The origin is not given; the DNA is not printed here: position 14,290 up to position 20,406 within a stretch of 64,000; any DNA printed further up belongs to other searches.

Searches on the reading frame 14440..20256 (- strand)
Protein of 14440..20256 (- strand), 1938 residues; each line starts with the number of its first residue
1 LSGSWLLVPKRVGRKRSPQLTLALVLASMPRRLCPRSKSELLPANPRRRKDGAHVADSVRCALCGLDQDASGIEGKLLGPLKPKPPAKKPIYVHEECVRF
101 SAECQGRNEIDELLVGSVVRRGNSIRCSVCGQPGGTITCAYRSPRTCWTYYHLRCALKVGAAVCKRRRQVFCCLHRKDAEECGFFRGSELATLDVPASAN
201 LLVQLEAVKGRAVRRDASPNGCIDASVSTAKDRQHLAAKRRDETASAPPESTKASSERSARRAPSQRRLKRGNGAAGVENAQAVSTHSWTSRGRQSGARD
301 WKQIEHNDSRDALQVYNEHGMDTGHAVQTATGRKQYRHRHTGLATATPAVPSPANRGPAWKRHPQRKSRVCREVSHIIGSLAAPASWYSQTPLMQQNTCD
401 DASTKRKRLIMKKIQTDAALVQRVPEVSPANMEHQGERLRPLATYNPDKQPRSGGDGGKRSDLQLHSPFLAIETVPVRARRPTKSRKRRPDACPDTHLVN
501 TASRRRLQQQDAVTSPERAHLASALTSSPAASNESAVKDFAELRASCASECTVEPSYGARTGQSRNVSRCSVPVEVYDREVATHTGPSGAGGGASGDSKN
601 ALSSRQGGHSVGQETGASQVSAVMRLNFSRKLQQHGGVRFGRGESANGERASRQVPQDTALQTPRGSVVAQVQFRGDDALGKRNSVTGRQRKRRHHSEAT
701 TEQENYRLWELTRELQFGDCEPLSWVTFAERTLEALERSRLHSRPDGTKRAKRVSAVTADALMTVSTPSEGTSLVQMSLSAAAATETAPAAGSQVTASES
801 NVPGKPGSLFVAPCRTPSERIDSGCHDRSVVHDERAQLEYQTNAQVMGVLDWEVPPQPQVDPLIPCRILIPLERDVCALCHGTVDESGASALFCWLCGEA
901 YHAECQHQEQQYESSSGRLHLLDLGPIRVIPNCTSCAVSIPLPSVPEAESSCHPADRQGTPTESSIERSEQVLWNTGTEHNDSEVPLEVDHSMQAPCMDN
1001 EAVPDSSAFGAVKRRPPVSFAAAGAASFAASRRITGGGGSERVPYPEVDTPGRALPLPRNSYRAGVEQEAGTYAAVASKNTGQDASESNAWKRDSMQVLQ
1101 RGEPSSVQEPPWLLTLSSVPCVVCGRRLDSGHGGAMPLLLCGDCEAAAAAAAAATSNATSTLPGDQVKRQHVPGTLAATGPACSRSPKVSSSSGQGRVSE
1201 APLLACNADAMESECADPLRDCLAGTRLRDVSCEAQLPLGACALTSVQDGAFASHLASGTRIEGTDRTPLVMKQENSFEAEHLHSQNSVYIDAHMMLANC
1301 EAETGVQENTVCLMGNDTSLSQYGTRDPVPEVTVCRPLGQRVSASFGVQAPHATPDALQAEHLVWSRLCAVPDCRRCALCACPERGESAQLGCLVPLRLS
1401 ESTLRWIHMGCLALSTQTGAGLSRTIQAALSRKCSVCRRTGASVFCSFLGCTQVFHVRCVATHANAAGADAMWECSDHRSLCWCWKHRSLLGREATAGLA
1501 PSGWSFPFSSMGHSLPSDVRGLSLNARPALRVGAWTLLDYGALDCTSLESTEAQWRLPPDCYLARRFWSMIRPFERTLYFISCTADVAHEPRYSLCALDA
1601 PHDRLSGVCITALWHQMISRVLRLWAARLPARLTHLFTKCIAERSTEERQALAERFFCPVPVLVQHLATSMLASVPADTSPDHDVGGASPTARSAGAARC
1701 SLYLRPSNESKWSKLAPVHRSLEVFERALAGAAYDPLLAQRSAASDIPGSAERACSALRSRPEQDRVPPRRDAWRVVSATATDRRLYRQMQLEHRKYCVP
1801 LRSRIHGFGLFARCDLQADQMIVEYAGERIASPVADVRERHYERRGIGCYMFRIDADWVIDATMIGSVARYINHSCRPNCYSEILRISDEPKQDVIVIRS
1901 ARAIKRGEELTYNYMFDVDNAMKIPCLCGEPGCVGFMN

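Call 11: search_protein_families(library=pfam, proteins=[window:14440-20256:-])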
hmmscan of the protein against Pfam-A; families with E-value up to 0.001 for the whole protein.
window:14440-20256:- (1938 aa): 3 families
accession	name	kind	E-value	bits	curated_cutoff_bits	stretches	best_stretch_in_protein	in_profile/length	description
PF00856.33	SET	-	3.9e-24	85.5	22.4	1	1807-1914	1-104/105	SET domain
PF13771.12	zf-HC5HC2H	-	4.7e-11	43.2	29.1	1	1421-1487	27-90/91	PHD-like zinc-binding domain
PF13832.12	zf-HC5HC2H_2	-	2.8e-08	34.4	27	1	89-163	18-92/109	PHD-zinc-finger like domain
